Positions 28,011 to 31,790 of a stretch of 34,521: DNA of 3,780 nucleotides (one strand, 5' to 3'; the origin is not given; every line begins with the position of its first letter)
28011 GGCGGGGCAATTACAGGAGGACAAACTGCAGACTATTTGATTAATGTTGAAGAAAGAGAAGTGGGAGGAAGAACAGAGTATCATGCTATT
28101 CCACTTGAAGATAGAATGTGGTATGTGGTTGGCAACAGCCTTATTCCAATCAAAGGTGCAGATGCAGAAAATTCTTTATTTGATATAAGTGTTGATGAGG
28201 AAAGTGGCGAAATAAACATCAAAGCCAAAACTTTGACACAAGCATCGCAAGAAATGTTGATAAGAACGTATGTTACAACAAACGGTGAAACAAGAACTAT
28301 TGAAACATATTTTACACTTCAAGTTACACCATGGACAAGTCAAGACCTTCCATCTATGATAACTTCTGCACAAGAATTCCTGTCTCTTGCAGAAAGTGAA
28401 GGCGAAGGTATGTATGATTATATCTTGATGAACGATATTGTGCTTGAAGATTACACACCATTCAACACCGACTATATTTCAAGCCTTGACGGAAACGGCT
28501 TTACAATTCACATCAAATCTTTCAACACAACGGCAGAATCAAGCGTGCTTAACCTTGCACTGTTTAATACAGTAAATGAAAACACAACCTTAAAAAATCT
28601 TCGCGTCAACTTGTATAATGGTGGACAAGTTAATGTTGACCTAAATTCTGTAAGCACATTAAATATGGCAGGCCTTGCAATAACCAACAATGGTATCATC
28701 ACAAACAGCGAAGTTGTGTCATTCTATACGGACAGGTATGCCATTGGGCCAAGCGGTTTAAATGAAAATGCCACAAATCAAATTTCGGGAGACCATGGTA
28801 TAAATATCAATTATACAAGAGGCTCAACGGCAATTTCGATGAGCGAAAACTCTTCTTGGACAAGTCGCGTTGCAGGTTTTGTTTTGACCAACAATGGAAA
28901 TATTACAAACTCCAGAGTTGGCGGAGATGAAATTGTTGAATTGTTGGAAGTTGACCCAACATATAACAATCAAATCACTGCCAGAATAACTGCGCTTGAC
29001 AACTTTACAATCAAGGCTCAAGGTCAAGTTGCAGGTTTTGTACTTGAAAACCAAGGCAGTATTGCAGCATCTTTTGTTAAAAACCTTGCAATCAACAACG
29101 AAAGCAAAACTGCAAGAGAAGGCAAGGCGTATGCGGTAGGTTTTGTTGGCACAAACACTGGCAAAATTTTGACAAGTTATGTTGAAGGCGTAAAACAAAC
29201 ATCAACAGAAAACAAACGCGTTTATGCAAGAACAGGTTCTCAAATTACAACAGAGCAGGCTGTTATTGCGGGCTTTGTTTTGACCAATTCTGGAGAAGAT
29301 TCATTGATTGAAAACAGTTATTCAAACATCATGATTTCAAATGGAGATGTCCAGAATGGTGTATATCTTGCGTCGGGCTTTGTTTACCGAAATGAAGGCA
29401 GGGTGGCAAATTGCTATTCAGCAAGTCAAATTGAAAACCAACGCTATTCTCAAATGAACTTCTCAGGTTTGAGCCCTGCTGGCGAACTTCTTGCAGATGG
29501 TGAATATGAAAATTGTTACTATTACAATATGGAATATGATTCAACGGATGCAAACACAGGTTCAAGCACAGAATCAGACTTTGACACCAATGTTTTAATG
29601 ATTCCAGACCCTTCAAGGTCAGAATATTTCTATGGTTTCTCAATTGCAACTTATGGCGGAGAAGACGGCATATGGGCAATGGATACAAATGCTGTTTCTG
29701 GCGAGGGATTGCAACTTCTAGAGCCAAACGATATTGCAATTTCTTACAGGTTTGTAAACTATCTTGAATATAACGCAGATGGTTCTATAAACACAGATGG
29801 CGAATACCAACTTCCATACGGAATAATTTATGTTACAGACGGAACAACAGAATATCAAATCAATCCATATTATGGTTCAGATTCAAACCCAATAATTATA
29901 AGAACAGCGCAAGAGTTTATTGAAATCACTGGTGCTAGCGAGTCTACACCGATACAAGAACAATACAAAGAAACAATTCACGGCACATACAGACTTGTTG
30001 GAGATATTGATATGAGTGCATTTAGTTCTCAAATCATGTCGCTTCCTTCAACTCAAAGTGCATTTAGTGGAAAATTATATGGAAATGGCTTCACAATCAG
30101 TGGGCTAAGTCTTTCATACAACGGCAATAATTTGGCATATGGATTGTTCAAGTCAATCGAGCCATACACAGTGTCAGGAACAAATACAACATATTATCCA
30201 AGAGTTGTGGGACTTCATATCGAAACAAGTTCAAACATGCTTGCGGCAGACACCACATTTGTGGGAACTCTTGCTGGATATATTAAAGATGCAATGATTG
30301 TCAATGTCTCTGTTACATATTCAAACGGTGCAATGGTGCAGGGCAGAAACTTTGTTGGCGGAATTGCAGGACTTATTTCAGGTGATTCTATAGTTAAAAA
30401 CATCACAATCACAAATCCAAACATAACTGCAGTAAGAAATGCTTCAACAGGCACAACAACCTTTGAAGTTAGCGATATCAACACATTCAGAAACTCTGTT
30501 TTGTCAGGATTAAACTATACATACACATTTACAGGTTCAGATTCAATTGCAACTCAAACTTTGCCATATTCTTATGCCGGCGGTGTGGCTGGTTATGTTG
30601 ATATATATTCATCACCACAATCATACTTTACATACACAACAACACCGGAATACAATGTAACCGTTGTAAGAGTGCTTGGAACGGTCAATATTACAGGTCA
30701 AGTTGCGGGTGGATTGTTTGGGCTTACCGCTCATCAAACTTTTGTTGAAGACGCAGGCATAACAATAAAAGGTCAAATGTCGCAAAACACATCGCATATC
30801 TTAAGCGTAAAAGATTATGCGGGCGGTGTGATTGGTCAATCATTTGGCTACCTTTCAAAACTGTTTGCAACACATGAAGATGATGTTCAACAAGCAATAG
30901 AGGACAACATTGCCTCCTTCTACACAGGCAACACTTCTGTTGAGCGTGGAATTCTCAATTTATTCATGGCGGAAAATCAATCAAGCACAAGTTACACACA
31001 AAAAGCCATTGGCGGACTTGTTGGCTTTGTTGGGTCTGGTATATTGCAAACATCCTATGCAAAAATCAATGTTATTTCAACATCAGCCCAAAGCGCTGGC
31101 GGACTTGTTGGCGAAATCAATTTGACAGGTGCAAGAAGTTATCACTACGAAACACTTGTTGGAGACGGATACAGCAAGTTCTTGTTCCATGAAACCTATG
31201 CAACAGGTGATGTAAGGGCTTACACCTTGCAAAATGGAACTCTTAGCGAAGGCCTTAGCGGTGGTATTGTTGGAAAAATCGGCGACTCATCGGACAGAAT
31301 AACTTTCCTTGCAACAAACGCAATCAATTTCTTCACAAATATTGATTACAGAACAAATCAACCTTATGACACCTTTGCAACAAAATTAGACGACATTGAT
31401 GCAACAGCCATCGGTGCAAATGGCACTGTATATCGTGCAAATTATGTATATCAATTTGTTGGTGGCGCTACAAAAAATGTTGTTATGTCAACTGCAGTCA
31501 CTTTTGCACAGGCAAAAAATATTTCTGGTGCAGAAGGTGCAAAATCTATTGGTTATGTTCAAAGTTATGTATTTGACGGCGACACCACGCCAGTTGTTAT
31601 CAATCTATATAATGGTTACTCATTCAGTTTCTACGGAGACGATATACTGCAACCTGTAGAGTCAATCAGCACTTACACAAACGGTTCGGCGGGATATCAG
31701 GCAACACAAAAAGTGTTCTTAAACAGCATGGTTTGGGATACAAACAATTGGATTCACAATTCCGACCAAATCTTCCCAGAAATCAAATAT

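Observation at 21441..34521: Unlisted giant ORF: a lipoprotein gene of more than 4,360 codons running off the right edge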

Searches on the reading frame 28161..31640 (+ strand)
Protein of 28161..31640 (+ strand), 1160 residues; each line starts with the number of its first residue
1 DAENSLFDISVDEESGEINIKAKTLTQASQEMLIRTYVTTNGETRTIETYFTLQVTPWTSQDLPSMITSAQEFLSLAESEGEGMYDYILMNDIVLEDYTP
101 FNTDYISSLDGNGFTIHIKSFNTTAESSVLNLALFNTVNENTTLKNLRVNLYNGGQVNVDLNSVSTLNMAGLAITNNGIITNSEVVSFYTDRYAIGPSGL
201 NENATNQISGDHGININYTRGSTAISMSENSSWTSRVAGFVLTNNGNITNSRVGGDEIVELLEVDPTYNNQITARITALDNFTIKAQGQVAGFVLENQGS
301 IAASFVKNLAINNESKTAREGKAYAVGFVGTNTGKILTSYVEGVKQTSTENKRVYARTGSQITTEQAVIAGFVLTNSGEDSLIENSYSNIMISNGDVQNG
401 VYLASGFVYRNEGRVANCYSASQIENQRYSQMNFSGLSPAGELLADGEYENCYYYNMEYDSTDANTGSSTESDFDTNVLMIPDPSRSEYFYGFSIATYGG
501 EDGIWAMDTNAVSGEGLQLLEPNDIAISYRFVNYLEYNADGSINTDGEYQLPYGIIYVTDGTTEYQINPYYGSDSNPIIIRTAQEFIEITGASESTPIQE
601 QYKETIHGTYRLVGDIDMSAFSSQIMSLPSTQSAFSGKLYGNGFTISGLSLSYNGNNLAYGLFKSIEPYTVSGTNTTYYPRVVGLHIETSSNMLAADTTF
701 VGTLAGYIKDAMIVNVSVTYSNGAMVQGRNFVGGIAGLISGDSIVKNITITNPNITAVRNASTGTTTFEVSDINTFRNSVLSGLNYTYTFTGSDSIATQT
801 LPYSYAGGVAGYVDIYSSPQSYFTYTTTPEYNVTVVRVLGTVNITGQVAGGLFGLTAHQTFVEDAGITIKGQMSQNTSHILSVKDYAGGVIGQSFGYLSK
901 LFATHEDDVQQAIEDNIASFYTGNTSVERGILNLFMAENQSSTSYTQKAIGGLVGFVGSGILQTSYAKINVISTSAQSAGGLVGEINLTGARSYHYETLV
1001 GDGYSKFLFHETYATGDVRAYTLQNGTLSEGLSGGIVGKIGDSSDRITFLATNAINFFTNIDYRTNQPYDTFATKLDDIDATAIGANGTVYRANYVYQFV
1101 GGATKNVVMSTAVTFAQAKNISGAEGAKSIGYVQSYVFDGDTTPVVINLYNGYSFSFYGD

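Call 28: find_homologous_proteins(query=window:28161-31640:+)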
Query window:28161-31640:+ (1160 aa): 5 proteins with E <= 0.001 among 8000 candidates.
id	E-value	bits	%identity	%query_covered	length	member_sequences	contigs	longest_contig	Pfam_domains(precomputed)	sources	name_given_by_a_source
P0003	7.9e-137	476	44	56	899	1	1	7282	-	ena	-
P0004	3.6e-135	471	35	87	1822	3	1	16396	-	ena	-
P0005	5.9e-131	457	35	87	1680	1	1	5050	-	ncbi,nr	ncbi:MAG: hypothetical protein K2K31_03190, partial [Clostridia bacterium]|nr:hypothetical protein [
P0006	3.5e-43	166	54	15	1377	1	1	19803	-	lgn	-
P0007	3.8e-20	90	27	33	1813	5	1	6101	-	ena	-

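Call 29: find_encoding_contigs(protein=P0004, flank=10000)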
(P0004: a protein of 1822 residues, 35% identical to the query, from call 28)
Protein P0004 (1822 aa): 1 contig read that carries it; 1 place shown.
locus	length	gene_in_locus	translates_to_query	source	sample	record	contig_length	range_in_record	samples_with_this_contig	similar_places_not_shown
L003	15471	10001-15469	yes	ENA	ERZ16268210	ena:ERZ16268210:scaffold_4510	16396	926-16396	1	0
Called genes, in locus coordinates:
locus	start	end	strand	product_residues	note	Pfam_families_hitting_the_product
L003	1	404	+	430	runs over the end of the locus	PF03706:LPG_synthase_TM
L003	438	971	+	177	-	-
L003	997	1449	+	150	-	-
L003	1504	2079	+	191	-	PF01551:Peptidase_M23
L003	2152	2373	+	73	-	PF00550:PP-binding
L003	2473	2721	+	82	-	PF12116:SpoIIID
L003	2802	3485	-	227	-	PF01171:ATP_bind_3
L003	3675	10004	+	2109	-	-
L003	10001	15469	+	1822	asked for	?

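Call 30: find_encoding_contigs(protein=P0006, flank=10000)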
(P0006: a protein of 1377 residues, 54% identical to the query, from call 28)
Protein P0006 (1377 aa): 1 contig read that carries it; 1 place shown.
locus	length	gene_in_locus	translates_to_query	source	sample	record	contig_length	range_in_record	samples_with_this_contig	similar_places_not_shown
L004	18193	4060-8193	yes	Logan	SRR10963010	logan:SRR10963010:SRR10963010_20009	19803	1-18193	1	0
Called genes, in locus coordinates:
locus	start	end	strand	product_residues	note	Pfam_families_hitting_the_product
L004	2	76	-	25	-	?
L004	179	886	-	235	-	PF01171:ATP_bind_3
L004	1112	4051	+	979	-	-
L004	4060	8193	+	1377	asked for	-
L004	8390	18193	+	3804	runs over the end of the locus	?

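Call 31: find_encoding_contigs(protein=P0003, flank=10000)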
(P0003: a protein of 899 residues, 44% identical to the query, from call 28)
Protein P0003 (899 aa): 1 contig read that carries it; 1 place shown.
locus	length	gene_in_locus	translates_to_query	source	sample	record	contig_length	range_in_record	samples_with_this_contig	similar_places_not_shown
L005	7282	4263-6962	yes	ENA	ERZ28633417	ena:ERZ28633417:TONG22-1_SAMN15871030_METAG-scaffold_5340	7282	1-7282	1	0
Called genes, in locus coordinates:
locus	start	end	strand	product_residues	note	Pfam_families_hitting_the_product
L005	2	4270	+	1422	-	?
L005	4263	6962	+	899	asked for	-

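Call 42: search_protein_families(library=pfam, proteins=[L004:13286-18193:+, L004:8186-13285:+, P0004, P0005, P0007], max_evalue=0.1)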
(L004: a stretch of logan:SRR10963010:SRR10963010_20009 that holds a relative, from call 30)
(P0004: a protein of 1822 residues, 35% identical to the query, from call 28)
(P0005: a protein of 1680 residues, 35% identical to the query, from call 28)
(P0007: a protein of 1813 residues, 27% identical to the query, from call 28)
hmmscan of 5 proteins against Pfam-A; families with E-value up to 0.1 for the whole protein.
L004:13286-18193:+ (1636 aa): 2 families
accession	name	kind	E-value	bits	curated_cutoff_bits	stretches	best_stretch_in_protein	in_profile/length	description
PF07581.17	Glug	-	5.9e-05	23.7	20.5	1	705-726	5-27/28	The GLUG motif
PF13576.12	Pentapeptide_3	-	0.046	14.4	27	0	502-546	2-47/48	Pentapeptide repeats (9 copies)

L004:8186-13285:+ (1700 aa): 0 families

P0004 (1822 aa): 0 families

P0005 (1680 aa): 0 families

P0007 (1813 aa): 0 families
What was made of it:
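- On Pfam Glug (PF07581) repeat proteins: Orthologue L004 reaches 23.7 bits, but only in the part beyond the window end (call 42).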

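Call 61: predict_structure(alignment_id=A1)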
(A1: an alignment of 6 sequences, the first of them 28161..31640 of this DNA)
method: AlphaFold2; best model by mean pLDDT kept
length: 1160 residues; sequences in the alignment: 6
mean_pLDDT: 59.8   pTM: 0.49
mean pLDDT of the five models: 59.8, 58.7, 55.1, 54.4, 52.8
residues with pLDDT >= 90: 120; 70-90: 292; 50-70: 315; < 50: 433
segments of 3 or more residues with pLDDT < 50: 40-43, 57-60, 194-209, 264-271, 344-357, 427-432, 457-503, 508-515, 522-538, 540-570, 595-605, 624-634, 653-660, 664-668, 760-802, 817-830, 874-879, 918-932, 938-946, 990-1007, 1022-1032, 1043-1160
pLDDT, mean of each block of 10 residues (from residue 1): 60 56 61 61 54 56 76 78 77 88 90 86 84 94 92 72 89 97 85 45 41 84 82 92 96 83 50 66 90 96 89 81 89 92 54 48 84 89 83 63 78 80 55 64 67 53 39 37 36 43 47 47 44 42 40 34 37 57 62 47 53 61 46 54 60 47 49 52 71 62 67 81 63 76 80 66 27 37 32 25 70 62 38 74 73 79 80 49 69 80 73 53 36 49 51 76 67 59 65 32 41 56 41 56 46 32 27 26 30 24 29 26 24 24 24 21
secondary structure, 60 per line:
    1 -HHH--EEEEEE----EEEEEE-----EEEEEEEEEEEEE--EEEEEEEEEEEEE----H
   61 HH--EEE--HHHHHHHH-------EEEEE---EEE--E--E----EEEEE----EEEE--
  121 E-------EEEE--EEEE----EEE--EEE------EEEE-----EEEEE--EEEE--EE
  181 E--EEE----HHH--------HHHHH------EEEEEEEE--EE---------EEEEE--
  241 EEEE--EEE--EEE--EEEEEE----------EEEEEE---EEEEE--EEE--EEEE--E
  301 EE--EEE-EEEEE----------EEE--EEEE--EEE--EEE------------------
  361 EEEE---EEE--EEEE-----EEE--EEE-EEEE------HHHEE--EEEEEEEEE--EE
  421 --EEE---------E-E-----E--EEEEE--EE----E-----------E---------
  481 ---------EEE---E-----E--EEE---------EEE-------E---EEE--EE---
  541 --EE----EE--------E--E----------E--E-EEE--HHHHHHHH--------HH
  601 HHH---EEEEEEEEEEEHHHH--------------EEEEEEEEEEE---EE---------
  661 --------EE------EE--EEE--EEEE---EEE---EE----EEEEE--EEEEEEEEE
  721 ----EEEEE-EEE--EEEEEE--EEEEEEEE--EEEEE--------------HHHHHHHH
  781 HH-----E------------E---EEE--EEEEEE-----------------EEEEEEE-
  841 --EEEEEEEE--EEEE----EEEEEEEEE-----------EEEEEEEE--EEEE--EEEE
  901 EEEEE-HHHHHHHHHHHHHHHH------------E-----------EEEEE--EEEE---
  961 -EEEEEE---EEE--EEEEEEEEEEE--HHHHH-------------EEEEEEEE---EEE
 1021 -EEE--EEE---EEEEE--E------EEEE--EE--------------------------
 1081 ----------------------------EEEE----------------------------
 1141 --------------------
elements in order (helices of 4 or more, strands of 3 or more residues): E7-12 E17-22 E28-40 E43-55 E65-67 H70-77 E85-89 E93-95 E106-110 E115-118 E129-132 E135-138 E143-145 E148-150 E157-160 E166-170 E173-176 E179-181 E184-186 H202-206 E213-220 E234-238 E241-244 E247-249 E252-254 E257-262 E273-278 E282-286 E289-291 E294-297 E300-302 E305-307 E309-313 E324-326 E329-332 E335-337 E340-342 E361-364 E368-370 E373-376 E382-384 E387-389 E391-394 E408-416 E423-425 E446-450 E490-492 E505-507 E517-519 E531-533 E578-580 H583-590 H599-603 E607-617 H618-621 E636-646 E681-683 E686-689 E693-695 E705-709 E712-720 E725-729 E731-733 E736-741 E744-751 E754-758 H773-782 E805-807 E810-815 E833-839 E843-850 E853-856 E861-869 E881-888 E891-894 E897-905 H907-922 E947-951 E954-957 E962-967 E971-973 E976-986 H989-993 E1007-1014 E1018-1020 E1022-1024 E1027-1029 E1033-1037 E1047-1050 E1109-1112
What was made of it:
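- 28338..29927 (+): Beta-helix module 2, about aa 2300-2829: cap motif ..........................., then six repeats of the type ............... AF2 gives pLDDT 80-97 for aa 2305-2690, with short-strand solenoid secondary structure (call 61).
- On Pfam Glug (PF07581) repeat proteins: AF2 gives pLDDT 80-97 for aa 2305-2690 (call 61).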

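Call 64: fold_search(model_id=the predicted structure, library=pdb)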
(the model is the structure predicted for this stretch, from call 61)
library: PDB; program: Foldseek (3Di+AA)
matches with E <= 10: 64; with E <= 0.001: 1
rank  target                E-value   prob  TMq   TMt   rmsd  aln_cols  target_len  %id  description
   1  6xja_P                3.9e-05  1.00  0.16  0.15  11.6       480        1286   12  Streptococcus Pneumoniae IgA1 Protease with IgA1 substrate (released 2021-01-20)
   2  3n6z                  2.5e-03  1.00  0.17  0.47   6.9       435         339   10  Crystal structure of a putative immunoglobulin A1 protease (BACOVA_03286) from Bacteroides ovatus at 1.30 A resolution (released 2010-07-21)
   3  6xjb                  2.6e-03  1.00  0.15  0.14  13.9       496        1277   12  IgA1 Protease (released 2020-12-09)
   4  7xz7_A                5.8e-03  0.77  0.13  0.27  20.9       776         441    9  Mutant (D137A) of the N-terminal domain of fucoidan lyase FdlA (released 2022-09-28)
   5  7xze_A                1.3e-02  0.69  0.13  0.28  20.4       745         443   10  Mutant (H176A) of the N-terminal domain of fucoidan lyase FdlA (released 2022-09-28)
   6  7xzd_A                1.3e-02  0.63  0.13  0.27  20.2       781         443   11  Mutant (F179A) of the N-terminal domain of fucoidan lyase FdlA (released 2022-09-28)
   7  7uvl_P                1.8e-02  0.97  0.14  0.13  12.7       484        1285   10  IgA1 Protease with IgA1 substrate (released 2022-11-23)
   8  4kh3                  3.6e-02  0.13  0.11  0.17  17.7       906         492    7  Structure of a bacterial self-associating protein (released 2014-01-15)
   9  7xz9_A                4.1e-02  0.44  0.13  0.26  20.7       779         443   10  Mutant (E236A) of the N-terminal domain of fucoidan lyase FdlA (released 2022-09-28)
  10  5nxk_B                4.4e-02  0.60  0.12  0.30  12.9       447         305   10  L. reuteri 53608 SRRP (released 2018-03-21)
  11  5ny0                  4.4e-02  0.60  0.12  0.26  13.4       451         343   10  L. reuters 100-23 SRRP (released 2018-03-21)
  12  7xzf_A                7.6e-02  0.30  0.12  0.25  20.8       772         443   10  Wild type of the N-terminal domain of fucoidan lyase FdlA (released 2022-09-28)
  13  7jgj_A                9.4e-02  0.75  0.15  0.14  20.2       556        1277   12  IgA1 Protease in complex with neutralizing mAb (released 2020-12-09)
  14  7xzc_A                9.9e-02  0.21  0.12  0.24  20.9       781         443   10  Mutant (R240A) of the N-terminal domain of fucoidan lyase FdlA (released 2022-09-28)
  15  7uvk                  1.1e-01  0.97  0.16  0.15  13.8       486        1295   10  G. haemolysans IgA1 protease (released 2022-11-23)
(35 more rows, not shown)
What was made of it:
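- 28338..29927 (+): Foldseek matches the S. pneumoniae IgA1 protease 6xja (E 3.9e-5, probability 1.00) and 3n6z (TM 0.47 normalised to the target) (call 64).
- On Pfam Glug (PF07581) repeat proteins: Foldseek matches 6xja at E 3.9e-5 and 3n6z at E 2.5e-3 with TM 0.47 normalised to the target (call 64).
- Closest known: N-terminal beta-helix. Same: These are the best Foldseek matches (E 3.9e-5 and 2.5e-3, probability 1.0; call 64).
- Closest known: Giant1-5 extracellular proteins of Apilactobacillus kunkeei. Same: SRRP and PfbA appear among the Foldseek hits (E 0.04-0.18; call 64).
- Beta-helices of this superfamily are also the scaffold of polysaccharide lyases and hydrolases, and some of those appear among the weaker Foldseek hits (call 64). 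Foldseek hits at weaker significance include the fucoidan lyase FdlA N-domain (E 0.006-0.1), pectin methylesterases, the RbmB lyase, a PL6 lyase and phage tailspike depolymerases (call 64). The best structural match is the S. pneumoniae IgA1 protease (call 64).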

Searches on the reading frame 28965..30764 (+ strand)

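Call 10: search_protein_families(library=pfam, proteins=[window:28965-30764:+], max_evalue=10)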
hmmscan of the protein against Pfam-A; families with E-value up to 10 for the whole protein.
window:28965-30764:+ (600 aa): 1 family
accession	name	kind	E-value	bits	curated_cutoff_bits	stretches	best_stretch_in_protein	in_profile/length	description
PF07581.17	Glug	-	0.057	14.3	20.5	1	464-488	5-28/28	The GLUG motif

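Call 96: search_protein_families(library=phrogs, proteins=[window:28965-30764:+], max_evalue=0.01)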
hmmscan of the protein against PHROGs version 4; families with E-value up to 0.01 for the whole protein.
window:28965-30764:+ (600 aa): 0 families
